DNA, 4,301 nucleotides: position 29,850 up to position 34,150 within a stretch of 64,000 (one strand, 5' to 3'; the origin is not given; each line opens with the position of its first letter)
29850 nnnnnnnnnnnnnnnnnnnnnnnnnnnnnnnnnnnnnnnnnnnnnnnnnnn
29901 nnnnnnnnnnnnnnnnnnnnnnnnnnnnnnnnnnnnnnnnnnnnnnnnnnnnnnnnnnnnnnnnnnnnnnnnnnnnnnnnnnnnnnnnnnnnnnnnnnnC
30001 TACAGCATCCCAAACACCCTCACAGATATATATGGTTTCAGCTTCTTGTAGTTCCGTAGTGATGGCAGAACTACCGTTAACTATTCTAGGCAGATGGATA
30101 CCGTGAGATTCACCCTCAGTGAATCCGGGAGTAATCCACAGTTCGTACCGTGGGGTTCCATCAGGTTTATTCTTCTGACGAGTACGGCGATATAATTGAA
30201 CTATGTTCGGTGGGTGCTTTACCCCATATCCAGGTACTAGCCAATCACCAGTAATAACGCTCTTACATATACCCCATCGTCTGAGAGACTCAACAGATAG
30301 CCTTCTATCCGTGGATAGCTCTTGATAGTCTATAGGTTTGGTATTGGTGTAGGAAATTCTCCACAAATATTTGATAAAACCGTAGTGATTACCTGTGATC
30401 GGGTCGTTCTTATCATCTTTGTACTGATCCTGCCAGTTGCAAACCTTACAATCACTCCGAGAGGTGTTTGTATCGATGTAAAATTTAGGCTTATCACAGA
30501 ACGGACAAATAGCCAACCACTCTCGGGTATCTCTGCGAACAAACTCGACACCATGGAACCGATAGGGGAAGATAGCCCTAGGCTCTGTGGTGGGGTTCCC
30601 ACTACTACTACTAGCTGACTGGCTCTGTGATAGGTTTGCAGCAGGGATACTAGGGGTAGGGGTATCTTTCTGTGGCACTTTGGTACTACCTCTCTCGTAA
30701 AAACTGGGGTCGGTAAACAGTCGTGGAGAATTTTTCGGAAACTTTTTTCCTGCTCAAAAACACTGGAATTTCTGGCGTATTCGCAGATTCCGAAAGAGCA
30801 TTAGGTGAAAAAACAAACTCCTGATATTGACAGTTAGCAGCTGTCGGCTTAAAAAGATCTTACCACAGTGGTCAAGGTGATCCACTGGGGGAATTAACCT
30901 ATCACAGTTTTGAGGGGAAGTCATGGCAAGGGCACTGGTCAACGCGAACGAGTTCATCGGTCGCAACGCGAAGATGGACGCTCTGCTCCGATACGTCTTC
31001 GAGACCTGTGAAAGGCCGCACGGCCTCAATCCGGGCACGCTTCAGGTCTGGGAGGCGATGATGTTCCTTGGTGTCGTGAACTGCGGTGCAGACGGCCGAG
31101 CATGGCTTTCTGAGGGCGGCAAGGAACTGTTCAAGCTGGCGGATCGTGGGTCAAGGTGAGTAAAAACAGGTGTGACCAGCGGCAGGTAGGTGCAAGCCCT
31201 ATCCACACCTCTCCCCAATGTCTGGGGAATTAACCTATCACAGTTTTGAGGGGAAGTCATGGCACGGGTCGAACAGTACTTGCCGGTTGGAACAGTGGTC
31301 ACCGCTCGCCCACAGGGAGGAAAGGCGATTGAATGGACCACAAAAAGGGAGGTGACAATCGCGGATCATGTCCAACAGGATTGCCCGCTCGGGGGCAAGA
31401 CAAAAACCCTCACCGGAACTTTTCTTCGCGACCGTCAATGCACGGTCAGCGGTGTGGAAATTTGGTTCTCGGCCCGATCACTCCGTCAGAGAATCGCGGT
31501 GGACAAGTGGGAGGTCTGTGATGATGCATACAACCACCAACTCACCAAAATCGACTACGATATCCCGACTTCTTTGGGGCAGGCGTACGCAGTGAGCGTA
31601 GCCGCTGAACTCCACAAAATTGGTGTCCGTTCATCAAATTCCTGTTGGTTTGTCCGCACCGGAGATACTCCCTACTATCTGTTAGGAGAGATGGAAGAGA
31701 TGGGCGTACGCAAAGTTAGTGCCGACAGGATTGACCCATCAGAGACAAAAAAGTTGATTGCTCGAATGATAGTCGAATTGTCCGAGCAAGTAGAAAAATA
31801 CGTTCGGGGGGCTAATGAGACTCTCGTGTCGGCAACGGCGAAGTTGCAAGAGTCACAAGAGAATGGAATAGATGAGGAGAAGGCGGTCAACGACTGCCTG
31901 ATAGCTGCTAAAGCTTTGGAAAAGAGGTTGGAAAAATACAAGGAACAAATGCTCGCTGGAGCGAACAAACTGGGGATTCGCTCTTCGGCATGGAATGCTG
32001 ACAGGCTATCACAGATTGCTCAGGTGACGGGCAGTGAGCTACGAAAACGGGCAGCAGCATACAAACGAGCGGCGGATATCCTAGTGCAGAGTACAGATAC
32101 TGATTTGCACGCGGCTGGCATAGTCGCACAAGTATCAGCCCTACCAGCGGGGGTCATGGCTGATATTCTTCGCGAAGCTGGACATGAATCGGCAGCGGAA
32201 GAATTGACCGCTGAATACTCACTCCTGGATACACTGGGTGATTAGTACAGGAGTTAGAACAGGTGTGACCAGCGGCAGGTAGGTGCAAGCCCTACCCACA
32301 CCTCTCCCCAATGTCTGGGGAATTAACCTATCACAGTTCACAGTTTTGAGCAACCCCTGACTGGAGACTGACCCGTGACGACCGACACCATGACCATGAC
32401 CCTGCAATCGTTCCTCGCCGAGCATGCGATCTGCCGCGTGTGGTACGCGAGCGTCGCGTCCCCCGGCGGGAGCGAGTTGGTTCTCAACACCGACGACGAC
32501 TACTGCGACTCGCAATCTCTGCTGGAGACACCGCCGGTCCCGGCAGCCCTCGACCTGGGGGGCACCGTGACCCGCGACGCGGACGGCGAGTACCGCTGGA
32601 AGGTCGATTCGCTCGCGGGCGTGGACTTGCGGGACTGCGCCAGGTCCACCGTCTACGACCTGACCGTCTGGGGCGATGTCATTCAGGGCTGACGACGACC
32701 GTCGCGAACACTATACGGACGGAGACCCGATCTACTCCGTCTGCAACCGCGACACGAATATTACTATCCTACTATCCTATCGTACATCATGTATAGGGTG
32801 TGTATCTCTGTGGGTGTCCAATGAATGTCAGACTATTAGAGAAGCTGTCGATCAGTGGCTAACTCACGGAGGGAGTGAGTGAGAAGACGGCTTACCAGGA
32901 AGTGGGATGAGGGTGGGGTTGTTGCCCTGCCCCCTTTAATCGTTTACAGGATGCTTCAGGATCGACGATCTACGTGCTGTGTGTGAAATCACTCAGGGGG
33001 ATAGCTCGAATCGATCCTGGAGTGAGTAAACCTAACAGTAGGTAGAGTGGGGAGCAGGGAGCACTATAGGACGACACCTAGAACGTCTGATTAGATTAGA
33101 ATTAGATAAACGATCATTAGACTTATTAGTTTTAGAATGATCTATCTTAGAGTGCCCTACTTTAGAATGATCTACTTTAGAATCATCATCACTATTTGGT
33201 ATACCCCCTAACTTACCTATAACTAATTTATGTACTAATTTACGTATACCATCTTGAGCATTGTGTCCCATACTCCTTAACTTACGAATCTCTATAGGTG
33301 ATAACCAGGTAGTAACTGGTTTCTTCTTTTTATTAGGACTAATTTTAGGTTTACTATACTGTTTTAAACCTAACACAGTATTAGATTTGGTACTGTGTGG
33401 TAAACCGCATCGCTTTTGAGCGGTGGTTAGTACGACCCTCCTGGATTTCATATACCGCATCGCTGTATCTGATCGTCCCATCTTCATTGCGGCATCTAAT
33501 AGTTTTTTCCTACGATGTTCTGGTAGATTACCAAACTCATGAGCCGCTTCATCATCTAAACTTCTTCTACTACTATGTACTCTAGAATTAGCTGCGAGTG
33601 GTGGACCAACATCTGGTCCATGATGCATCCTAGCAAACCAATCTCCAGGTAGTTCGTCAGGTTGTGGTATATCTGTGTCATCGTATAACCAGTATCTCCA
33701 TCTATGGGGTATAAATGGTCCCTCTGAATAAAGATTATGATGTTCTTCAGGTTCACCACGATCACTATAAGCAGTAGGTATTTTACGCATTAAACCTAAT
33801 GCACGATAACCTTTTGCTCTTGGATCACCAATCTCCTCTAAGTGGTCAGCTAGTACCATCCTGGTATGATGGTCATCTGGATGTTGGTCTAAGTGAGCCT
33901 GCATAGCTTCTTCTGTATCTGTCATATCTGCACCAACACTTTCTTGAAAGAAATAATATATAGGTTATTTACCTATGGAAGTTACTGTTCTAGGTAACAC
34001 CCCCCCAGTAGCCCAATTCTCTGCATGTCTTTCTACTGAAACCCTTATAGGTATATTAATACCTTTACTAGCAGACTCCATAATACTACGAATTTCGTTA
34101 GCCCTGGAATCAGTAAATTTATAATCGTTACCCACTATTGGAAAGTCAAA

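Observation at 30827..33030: GC-rich three-gene plus-strand island inside the AT-rich minus-strand replication module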

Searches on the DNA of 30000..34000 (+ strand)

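Call 7: search_rna_families(source=window, start=30000, end=34000, threshold=evalue, max_evalue=1)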
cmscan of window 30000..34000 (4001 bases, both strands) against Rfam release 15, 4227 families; matches with E-value up to 1: 0.
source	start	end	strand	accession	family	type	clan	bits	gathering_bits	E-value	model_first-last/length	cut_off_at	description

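Call 11: search_dna_similar(query=window:30700-33030:+, collection=phages, mode=distant)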
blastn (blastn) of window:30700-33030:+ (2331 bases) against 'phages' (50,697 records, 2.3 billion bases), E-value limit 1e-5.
No match.

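Call 99: search_rna_families(sources=[L001, L005, L003], threshold=evalue, max_evalue=0.1)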
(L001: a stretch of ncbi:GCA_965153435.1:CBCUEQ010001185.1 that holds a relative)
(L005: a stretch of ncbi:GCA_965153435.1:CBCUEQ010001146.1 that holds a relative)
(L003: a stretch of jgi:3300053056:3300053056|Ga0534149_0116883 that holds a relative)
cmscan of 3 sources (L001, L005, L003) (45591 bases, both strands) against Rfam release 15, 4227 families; matches with E-value up to 0.1: 4.
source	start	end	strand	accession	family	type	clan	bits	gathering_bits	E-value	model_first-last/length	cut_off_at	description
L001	16855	16926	-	RF00005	tRNA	Gene; tRNA;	CL00001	60.4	29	9.8e-11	1-71/71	no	tRNA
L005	18660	18731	-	RF00005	tRNA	Gene; tRNA;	CL00001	58.8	29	2.7e-10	1-71/71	no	tRNA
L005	18740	18813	-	RF00005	tRNA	Gene; tRNA;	CL00001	57.4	29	6.7e-10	1-71/71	no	tRNA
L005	18739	18813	+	RF04354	Plastid-ycf2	Cis-reg;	-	27.9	65.7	0.097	1-75/75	no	Plastid-ycf2 5UTR RNA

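Call 103: build_rna_model(alignment_id=A4)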
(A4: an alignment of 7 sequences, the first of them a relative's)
Model R1 built from alignment A4 (7 sequences, 70 columns); structure: RNAalifold consensus.
model positions 63; base pairs 13; branch points 0; effective number of sequences 4.92; information 0.888 bits per position. Calibrated on 0.2 Mb of random sequence (short: E-values are rough).
structure used (alignment columns):
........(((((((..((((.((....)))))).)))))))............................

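Call 104: search_with_rna_model(model_id=R1, sources=[window, L001, L003, L005, L006, L008, L009, L010, L012], max_evalue=1)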
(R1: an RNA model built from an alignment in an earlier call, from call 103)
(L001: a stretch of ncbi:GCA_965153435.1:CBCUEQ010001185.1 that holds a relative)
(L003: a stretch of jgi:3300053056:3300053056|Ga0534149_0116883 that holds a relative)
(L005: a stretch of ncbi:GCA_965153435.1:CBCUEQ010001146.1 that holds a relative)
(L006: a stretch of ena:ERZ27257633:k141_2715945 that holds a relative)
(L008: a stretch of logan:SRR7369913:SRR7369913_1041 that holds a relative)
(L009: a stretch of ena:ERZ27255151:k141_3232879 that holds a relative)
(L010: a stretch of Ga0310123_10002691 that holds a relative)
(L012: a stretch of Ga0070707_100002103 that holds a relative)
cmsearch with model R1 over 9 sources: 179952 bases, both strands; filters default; matches with E-value up to 1: 8.
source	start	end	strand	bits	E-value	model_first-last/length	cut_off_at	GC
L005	10852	10914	+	76.2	5e-20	1-63/63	no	0.4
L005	12323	12384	+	76.1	5.5e-20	1-63/63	no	0.48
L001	9929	9985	+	74.8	1.3e-19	1-63/63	no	0.53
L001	10216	10273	+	71.9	1.1e-18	1-63/63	no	0.57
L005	12599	12660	+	70.4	3.1e-18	1-63/63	no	0.45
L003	728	790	+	66.6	4.5e-17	1-63/63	no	0.52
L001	11906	11962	+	64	2.9e-16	1-63/63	no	0.51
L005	10580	10649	+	23.6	0.00087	1-63/63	no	0.49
